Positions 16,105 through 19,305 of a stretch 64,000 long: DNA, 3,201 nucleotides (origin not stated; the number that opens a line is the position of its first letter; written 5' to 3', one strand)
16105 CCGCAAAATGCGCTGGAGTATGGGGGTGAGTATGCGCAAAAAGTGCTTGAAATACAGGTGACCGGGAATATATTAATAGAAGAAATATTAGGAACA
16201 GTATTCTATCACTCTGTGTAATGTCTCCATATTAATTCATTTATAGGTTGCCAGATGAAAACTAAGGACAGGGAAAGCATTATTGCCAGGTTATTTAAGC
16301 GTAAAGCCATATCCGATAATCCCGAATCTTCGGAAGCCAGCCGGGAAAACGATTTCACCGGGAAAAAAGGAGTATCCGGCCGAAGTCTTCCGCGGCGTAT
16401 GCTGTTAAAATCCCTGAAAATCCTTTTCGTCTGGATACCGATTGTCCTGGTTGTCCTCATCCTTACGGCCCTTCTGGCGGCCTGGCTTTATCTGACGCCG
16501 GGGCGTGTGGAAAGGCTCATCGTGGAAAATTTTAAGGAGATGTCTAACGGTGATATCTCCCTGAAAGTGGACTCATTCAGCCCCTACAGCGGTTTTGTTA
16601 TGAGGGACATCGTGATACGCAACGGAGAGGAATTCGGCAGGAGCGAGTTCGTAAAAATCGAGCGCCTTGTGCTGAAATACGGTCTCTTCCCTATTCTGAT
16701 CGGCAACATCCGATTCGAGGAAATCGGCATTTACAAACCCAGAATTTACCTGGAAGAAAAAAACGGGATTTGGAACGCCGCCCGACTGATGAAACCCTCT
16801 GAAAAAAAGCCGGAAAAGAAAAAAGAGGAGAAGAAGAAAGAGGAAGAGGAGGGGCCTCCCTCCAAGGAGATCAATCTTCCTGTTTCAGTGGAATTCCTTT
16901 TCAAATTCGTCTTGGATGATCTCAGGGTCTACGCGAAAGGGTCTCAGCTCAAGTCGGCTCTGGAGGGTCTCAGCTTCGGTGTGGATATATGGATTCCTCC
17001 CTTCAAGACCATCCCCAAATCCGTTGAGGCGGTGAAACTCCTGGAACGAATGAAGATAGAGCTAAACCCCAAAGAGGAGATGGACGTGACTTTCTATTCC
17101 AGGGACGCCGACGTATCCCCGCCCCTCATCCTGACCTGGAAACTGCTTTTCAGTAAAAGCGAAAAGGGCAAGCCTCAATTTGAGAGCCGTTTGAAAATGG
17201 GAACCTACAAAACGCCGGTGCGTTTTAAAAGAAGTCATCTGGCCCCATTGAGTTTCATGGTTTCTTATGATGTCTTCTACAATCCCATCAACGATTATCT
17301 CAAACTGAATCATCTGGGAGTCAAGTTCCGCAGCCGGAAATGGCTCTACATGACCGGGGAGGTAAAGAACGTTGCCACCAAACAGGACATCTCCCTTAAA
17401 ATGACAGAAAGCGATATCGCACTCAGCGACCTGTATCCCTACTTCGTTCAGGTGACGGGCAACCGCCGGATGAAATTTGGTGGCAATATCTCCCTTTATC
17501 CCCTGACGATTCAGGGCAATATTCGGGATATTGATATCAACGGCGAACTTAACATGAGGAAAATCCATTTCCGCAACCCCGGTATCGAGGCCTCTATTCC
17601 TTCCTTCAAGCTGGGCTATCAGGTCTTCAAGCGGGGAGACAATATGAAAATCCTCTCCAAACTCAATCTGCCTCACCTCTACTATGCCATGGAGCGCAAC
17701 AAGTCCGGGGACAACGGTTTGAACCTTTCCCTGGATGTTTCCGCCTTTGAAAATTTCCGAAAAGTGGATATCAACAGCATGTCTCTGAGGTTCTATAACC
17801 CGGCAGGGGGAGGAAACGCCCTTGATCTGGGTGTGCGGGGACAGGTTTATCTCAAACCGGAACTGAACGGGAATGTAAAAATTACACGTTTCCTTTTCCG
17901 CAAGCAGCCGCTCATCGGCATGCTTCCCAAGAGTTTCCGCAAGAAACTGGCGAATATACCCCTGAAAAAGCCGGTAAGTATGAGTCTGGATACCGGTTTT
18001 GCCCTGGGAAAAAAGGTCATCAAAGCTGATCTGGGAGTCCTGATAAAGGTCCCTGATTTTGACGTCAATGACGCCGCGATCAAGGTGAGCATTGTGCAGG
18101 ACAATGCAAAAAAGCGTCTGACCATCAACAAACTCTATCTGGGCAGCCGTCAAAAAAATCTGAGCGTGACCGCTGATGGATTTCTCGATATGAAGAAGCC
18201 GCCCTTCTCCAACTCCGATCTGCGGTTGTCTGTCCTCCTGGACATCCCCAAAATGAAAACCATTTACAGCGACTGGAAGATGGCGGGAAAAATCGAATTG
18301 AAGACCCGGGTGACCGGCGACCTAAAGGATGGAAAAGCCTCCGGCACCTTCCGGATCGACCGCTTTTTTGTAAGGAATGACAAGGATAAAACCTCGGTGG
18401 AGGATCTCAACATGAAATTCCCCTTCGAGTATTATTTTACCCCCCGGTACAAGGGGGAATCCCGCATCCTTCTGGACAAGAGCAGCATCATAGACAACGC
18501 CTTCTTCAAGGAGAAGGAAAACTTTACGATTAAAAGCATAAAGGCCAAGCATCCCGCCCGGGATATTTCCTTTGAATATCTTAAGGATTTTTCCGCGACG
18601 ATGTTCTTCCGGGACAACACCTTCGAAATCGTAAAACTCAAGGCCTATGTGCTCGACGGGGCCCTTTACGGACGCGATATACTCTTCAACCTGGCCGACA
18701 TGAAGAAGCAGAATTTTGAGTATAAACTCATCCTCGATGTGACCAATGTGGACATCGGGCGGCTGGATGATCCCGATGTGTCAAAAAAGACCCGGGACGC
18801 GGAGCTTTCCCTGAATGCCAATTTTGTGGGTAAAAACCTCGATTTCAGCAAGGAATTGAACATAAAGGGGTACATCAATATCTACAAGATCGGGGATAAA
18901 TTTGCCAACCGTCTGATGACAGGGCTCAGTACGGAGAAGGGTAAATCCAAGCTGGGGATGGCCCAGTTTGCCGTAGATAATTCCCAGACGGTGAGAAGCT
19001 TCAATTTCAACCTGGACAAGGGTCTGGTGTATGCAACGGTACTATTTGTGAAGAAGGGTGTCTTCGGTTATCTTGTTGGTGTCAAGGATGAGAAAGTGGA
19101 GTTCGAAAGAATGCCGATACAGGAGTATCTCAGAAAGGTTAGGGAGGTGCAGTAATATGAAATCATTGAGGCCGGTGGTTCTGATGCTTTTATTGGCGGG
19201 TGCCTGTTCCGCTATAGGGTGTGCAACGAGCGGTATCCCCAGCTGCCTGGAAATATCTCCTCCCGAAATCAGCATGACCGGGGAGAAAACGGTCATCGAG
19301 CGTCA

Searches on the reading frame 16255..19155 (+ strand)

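Call 45: search_protein_families(library=pfam, proteins=[window:16255-19155:+], max_evalue=0.00001)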
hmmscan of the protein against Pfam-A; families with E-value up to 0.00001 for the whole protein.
window:16255-19155:+ (966 aa): 1 family
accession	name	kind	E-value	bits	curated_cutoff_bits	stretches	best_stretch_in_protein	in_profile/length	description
PF05359.17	DUF748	-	2.7e-06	26.2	50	0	63-194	20-148/1037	Domain of Unknown Function (DUF748)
